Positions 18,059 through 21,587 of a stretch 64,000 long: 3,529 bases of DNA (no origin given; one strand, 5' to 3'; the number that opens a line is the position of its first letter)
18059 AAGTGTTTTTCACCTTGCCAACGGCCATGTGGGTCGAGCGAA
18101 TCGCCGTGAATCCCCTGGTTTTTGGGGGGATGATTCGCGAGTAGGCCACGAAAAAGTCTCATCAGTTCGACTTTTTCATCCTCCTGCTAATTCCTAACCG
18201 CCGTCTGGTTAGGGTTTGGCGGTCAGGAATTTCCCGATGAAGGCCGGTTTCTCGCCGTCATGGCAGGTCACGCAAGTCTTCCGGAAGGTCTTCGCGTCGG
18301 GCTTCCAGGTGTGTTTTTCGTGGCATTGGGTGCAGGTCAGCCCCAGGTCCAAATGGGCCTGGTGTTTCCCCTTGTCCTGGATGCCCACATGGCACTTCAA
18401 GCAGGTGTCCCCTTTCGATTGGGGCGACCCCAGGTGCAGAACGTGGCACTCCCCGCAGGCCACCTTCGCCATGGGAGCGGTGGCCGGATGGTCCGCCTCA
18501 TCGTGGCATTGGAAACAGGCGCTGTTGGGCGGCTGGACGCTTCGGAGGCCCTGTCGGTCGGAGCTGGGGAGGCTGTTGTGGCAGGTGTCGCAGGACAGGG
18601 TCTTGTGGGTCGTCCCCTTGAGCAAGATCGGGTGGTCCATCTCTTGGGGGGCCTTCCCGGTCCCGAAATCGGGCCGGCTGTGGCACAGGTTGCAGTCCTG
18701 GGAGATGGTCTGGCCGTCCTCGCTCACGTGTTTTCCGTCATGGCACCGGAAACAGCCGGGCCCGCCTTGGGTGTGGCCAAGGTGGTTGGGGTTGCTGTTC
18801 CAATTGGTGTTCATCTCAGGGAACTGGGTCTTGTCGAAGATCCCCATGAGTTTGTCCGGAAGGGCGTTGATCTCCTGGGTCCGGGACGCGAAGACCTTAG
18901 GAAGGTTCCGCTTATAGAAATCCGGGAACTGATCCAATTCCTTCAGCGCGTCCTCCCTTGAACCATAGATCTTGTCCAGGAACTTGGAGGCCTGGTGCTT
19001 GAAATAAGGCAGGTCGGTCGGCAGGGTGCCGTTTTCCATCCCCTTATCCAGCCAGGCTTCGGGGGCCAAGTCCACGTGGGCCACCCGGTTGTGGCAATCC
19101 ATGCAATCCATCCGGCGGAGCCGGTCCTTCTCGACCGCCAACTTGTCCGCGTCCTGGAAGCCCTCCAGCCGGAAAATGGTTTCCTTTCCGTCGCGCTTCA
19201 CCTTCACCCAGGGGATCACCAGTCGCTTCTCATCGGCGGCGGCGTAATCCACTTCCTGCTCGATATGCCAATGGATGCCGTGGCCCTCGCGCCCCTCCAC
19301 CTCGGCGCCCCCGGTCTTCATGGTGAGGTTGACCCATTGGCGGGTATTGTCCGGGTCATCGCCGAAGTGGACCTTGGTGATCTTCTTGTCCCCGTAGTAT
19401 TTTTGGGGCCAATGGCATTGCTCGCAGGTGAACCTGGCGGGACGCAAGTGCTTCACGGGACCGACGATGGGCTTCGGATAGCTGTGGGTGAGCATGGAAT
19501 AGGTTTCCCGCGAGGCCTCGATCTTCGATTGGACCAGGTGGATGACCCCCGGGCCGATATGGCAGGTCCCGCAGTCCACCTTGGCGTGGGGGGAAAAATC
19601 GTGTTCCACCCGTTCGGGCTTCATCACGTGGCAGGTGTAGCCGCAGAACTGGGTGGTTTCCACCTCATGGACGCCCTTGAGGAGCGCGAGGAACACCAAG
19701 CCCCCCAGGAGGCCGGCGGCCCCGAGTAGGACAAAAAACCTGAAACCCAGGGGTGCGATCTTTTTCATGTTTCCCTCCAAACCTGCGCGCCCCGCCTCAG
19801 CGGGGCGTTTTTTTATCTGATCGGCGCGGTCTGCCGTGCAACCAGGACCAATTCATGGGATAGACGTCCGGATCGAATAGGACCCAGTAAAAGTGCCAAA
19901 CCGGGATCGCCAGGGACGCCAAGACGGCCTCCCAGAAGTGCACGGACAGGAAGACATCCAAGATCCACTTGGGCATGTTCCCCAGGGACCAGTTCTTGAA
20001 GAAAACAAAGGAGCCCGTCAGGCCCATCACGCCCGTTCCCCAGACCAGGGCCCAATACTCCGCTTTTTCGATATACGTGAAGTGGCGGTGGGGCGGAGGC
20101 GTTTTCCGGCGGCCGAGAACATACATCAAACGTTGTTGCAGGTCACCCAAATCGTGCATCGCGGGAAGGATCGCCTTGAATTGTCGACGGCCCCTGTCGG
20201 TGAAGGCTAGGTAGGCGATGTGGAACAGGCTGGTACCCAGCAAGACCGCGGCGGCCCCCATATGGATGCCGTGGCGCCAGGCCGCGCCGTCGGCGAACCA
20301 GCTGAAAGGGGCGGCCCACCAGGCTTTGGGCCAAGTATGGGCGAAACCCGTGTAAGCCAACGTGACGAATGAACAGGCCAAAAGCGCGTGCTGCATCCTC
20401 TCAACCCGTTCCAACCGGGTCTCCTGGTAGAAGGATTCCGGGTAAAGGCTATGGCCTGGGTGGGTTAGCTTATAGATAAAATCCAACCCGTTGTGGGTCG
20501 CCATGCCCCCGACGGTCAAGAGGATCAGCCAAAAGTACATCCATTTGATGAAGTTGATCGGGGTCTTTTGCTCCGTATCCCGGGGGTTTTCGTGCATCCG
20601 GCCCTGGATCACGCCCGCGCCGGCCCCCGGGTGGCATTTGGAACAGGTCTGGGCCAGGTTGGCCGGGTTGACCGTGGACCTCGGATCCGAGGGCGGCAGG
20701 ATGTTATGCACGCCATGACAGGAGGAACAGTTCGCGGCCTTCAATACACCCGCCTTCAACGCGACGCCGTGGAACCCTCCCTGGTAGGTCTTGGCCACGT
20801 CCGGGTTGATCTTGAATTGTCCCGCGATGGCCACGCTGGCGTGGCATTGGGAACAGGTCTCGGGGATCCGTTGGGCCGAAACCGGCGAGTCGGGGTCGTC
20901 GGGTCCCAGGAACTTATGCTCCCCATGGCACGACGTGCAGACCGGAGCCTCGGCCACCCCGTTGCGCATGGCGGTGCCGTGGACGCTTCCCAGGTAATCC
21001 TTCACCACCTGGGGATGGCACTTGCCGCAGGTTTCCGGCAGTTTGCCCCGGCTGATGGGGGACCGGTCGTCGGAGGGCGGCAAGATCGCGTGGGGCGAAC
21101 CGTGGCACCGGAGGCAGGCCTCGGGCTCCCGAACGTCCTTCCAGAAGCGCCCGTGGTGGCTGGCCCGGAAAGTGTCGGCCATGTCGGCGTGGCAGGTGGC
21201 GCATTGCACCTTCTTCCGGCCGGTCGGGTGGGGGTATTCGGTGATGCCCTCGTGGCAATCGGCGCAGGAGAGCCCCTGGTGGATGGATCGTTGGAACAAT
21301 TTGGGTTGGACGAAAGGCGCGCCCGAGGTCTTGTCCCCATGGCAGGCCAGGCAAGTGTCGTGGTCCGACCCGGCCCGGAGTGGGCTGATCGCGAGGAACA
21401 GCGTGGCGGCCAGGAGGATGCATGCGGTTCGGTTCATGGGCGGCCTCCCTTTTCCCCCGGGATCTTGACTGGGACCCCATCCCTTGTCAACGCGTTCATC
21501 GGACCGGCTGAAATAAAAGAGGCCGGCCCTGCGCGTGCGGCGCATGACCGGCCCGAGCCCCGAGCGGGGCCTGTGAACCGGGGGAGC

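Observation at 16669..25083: Complete porin-cytochrome conduit with both CbcL-like and ImcH-like inner-membrane partners and no MtrC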

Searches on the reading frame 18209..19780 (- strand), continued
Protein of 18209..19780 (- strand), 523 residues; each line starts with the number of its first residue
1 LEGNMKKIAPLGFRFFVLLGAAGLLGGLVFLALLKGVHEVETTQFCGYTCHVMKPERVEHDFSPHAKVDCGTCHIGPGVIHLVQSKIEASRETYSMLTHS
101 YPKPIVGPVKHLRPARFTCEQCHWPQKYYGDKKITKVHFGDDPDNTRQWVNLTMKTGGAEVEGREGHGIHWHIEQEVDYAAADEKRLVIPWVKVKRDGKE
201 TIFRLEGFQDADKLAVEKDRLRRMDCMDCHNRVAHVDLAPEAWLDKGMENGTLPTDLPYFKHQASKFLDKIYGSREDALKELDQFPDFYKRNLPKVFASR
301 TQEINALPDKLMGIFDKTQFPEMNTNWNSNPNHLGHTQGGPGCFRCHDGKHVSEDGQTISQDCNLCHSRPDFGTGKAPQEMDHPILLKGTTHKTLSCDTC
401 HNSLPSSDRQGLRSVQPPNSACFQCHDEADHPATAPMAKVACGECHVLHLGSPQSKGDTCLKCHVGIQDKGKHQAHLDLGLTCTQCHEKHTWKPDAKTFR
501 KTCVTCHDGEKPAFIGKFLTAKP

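Call 85: search_protein_families(library=pfam, proteins=[L084:5669-8596:-, L084:2117-3121:-, L084:1655-2113:-, L085:3569-4069:-, L084:8821-9726:+], max_evalue=0.001)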
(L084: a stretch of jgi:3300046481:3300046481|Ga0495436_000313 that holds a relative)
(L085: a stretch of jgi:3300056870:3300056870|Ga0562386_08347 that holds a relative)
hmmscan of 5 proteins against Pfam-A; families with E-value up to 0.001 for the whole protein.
L084:5669-8596:- (975 aa): 6 families
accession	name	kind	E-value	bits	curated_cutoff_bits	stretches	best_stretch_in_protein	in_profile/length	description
PF22113.1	Mtrc-MtrF_II-IV_dom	-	2.1e-44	151.6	30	2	718-975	1-176/176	Outer membrane cytochrome MtrC/MtrF-like, domains II/IV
PF14522.11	Cytochrome_C7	-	6.6e-15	55.1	24.8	2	413-474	14-66/67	Cytochrome c7 and related cytochrome c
PF22112.2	OmcA-like_N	-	2.5e-09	37.7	27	1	219-284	103-166/167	OmcA-like N-terminal domain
PF09699.15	Paired_CXXCH_1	-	2.8e-06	27.3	20.6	0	919-963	3-37/41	Doubled CXXCH motif (Paired_CXXCH_1)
PF14537.11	Cytochrom_c3_2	-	6.3e-06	27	25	1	414-475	8-65/79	Cytochrome c3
PF22111.2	MtrC-MtrF_N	-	1e-05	25.9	27.7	1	153-263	10-102/126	Decaheme cytochrome c component MtrC/MtrF N-terminal domain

L084:2117-3121:- (334 aa): 1 family
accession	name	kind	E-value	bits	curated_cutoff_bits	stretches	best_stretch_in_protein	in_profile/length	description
PF19089.6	DUF5777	-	6.8e-20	71.8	23.1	1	93-332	4-245/247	Membrane bound beta barrel domain (DUF5777)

L084:1655-2113:- (152 aa): 2 families
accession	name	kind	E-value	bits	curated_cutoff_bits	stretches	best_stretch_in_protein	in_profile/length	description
PF00355.32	Rieske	-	3.2e-17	62.7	20.3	1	56-140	4-88/88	Rieske [2Fe-2S] domain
PF13806.12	Rieske_2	-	4e-06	27.1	27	1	57-150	5-103/104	Rieske-like [2Fe-2S] domain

L085:3569-4069:- (166 aa): 1 family
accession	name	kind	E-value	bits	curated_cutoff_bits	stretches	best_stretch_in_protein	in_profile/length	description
PF13442.11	Cytochrome_CBB3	-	8e-06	26.5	27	1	96-154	5-62/68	Cytochrome C oxidase, cbb3-type, subunit III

L084:8821-9726:+ (301 aa): 1 family
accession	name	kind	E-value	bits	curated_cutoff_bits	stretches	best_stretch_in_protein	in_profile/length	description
PF00581.25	Rhodanese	-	1.3e-06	29.2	22.2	1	194-288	2-101/102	Rhodanese-like domain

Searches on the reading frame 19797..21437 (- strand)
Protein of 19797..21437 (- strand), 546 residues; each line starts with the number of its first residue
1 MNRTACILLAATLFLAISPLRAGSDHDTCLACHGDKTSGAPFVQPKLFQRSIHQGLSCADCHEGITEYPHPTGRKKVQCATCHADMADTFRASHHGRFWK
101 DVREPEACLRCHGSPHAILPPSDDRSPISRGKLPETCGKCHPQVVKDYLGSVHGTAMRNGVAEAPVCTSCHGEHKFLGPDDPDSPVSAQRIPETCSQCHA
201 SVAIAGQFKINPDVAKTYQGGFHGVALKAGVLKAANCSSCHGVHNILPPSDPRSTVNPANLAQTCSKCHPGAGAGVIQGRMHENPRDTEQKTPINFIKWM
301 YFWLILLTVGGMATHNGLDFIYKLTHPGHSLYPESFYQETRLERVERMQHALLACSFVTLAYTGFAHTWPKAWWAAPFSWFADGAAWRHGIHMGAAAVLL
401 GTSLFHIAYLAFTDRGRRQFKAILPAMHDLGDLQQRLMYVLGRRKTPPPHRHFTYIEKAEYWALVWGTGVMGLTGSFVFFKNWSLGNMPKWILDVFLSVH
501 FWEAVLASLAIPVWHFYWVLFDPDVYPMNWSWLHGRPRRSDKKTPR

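Call 4: search_protein_families(library=pfam, proteins=[window:19797-21437:-], max_evalue=0.01)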
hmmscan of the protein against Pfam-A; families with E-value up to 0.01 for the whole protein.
window:19797-21437:- (546 aa): 6 families
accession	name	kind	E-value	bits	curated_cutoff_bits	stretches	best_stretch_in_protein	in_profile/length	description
PF14522.11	Cytochrome_C7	-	3.8e-16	59.1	24.8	3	27-83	14-66/67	Cytochrome c7 and related cytochrome c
PF14537.11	Cytochrom_c3_2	-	2.3e-10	41.3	25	1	53-141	4-78/79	Cytochrome c3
PF01292.26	Ni_hydr_CYTB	-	1.4e-08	35.2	30.1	1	343-522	3-165/179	Prokaryotic cytochrome b561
PF09699.15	Paired_CXXCH_1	-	5.7e-08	32.8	20.6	1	162-202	5-39/41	Doubled CXXCH motif (Paired_CXXCH_1)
PF02085.21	Cytochrom_CIII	-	0.00032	21.4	22.9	1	44-141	19-101/101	Class III cytochrome C family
PF18509.6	MCR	-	0.0058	16.6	30.4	1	68-83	9-24/30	Magnetochrome domain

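Call 5: search_protein_families(library=ncbifam, proteins=[window:19797-21437:-], max_evalue=0.01)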
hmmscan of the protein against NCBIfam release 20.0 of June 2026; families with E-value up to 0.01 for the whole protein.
window:19797-21437:- (546 aa): 9 families
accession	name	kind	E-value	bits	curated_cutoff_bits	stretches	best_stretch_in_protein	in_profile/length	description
TIGR03508.1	decahem_SO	subfamily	5.1e-12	45.8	192.2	2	14-200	58-220/258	DmsE family decaheme c-type cytochrome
TIGR01583.1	formate-DH-gamm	equivalog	2.2e-06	27.8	115.85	1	341-521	4-171/204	formate dehydrogenase subunit gamma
TIGR04257.1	nanowire_3heme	domain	3.5e-06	27.1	40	0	232-274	21-63/75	c(7)-type cytochrome triheme domain-containing protein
NF008659.0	PRK11659.1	equivalog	1.3e-05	25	184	0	77-115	47-85/188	cytochrome c nitrite reductase pentaheme subunit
TIGR03146.1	cyt_nit_nrfB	equivalog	2.4e-05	24.6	166.6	0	76-114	11-49/145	cytochrome c nitrite reductase pentaheme subunit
TIGR03153.1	cytochr_NrfH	equivalog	0.00016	21.7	134.2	0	12-62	13-59/138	cytochrome c nitrite reductase small subunit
TIGR02125.1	CytB-hydogenase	equivalog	0.0028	17.2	121.5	1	345-497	6-157/212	Ni/Fe-hydrogenase, b-type cytochrome subunit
NF040968.1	FeS_ExtO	equivalog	0.0049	15.7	200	0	27-93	22-79/416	selenite/tellurite reduction operon b-type cytochrome iron-sulfur cluster-binding subunit ExtO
NF040967.1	cytc_ExtN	equivalog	0.0049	15.7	200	0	49-93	32-79/415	selenite/tellurite reduction operon c-type cytochrome ExtN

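Call 13: search_solved_structures(query=window:19797-21437:-, max_evalue=1)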
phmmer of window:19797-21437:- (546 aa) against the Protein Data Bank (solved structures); distinct sequences matched with E-value up to 1: 14.
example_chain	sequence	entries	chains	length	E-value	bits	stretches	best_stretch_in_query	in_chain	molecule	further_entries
28pb_A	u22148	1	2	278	3.1e-05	26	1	27-171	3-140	Cytochrome c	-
6i5b_A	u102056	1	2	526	0.0014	20.6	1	131-279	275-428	Uncharacterized protein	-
2ewk_A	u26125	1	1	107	0.019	16.8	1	43-112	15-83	Cytochrome c3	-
2cdv_A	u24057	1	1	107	0.05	15.5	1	43-112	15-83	CYTOCHROME C3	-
1wr5_A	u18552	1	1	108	0.057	15.3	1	43-112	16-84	Cytochrome c3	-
2yyx_A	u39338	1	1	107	0.059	15.2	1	43-112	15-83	Cytochrome c3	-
1j0p_A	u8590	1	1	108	0.07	15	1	43-112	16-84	Cytochrome c3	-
1it1_A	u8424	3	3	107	0.076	14.9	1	43-112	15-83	cytochrome c3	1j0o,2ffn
1a2i_A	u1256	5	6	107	0.095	14.5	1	43-113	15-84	CYTOCHROME C3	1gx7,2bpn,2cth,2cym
2ewi_A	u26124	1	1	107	0.19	13.5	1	43-112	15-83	Cytochrome c3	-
2a3m_A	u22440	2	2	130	0.36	12.6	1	44-112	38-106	COG3005: Nitrate/TMAO reductases, membrane-bound tetraheme cytochrome c subunit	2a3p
2yyw_A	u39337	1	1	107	0.48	12.2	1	43-112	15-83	Cytochrome c3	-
1mdv_A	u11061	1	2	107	0.58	11.9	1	43-113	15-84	CYTOCHROME C3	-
2z47_A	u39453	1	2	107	0.59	11.9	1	43-112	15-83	Cytochrome c3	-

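Call 51: find_related_loci(query=A1, collection=metagenome_contigs, flank=10000)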
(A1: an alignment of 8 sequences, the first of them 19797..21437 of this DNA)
Query A1 (546 aa) in metagenome_contigs; peptide patterns used: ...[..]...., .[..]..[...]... (x = any residue, [..] = any of these).
600 stretches matched a pattern (row limit reached: there are more); 364 encode a relative of the query (tblastn E <= 1e-3); the best 80 are kept; 80 distinct loci.
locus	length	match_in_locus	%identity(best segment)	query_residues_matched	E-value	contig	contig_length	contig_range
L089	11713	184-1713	41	27-543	3e-132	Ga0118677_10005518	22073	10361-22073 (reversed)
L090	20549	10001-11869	39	1-542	4e-132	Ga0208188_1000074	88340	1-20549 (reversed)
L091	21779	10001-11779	43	9-536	4e-132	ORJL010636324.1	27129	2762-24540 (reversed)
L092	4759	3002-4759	43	17-535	5e-132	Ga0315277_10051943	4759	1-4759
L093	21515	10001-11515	42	29-542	9e-130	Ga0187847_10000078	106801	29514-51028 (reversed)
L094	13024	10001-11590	41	7-546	3e-129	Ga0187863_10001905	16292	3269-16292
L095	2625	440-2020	42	13-542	1e-135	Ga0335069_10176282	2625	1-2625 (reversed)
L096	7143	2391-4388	41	4-536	3e-127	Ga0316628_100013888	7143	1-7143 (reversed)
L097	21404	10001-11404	42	25-543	3e-127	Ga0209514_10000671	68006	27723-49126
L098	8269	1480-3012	41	29-542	4e-127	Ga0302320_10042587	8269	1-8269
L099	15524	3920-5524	40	8-541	2e-126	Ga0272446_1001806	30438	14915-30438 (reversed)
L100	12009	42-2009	42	8-535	3e-126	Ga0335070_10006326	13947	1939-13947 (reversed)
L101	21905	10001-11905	40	27-536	3e-126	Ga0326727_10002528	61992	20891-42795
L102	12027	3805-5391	39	29-536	7e-126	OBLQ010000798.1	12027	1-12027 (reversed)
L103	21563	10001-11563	42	23-546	1e-125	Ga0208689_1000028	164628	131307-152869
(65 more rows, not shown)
